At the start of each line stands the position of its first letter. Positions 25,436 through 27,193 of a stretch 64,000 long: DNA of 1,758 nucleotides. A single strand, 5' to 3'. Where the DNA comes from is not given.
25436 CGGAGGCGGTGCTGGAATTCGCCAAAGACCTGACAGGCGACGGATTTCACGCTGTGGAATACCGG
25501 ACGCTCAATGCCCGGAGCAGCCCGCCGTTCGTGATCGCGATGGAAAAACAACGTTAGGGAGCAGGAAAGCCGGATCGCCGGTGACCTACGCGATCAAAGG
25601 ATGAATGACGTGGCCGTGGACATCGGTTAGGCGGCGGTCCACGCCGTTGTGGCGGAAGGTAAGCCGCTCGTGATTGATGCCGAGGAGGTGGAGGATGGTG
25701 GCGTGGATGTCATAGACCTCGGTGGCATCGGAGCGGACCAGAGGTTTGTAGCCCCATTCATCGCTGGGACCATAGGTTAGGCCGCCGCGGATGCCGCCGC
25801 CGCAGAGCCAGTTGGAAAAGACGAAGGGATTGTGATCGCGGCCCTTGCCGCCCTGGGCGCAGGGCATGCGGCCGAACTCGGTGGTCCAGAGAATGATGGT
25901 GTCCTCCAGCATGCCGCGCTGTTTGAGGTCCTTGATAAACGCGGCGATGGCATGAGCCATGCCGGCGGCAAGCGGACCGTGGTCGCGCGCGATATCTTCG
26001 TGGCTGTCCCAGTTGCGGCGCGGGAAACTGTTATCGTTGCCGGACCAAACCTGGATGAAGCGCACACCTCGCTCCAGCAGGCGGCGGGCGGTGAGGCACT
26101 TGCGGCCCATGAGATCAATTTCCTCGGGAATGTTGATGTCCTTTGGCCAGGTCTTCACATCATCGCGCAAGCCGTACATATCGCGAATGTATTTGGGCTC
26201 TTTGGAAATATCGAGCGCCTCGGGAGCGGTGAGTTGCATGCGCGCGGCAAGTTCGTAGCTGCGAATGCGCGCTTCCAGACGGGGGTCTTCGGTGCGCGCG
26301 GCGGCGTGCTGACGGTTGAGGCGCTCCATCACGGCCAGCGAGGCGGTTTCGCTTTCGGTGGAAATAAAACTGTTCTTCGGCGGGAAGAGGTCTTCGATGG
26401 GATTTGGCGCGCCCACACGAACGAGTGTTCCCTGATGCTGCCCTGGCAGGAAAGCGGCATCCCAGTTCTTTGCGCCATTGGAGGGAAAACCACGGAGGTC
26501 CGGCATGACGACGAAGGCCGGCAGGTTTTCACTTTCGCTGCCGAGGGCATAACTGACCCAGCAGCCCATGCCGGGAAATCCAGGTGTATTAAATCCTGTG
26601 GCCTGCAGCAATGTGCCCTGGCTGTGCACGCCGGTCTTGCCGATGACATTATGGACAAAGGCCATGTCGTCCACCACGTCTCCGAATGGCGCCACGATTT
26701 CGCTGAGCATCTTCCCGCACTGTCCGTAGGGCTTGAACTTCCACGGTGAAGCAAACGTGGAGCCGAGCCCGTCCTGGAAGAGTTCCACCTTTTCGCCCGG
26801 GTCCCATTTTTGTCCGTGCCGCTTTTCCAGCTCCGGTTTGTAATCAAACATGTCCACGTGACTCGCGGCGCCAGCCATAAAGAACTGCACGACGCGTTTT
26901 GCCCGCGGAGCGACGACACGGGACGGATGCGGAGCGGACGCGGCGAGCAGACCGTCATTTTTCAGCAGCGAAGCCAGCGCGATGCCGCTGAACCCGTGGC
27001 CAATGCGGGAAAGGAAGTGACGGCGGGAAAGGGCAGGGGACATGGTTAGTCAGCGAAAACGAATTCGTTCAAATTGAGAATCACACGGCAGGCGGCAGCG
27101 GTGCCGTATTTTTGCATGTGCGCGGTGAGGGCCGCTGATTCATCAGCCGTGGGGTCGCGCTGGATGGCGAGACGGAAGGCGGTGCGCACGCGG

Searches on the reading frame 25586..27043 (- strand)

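Call 9: search_protein_families(library=pfam, proteins=[window:25586-27043:-], max_evalue=0.001)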
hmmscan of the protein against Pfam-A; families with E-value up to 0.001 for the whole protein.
window:25586-27043:- (485 aa): 1 family
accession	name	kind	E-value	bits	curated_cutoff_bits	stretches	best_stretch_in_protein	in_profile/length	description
PF07394.17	DUF1501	-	8.7e-130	433.8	27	1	48-484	1-390/390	Protein of unknown function (DUF1501)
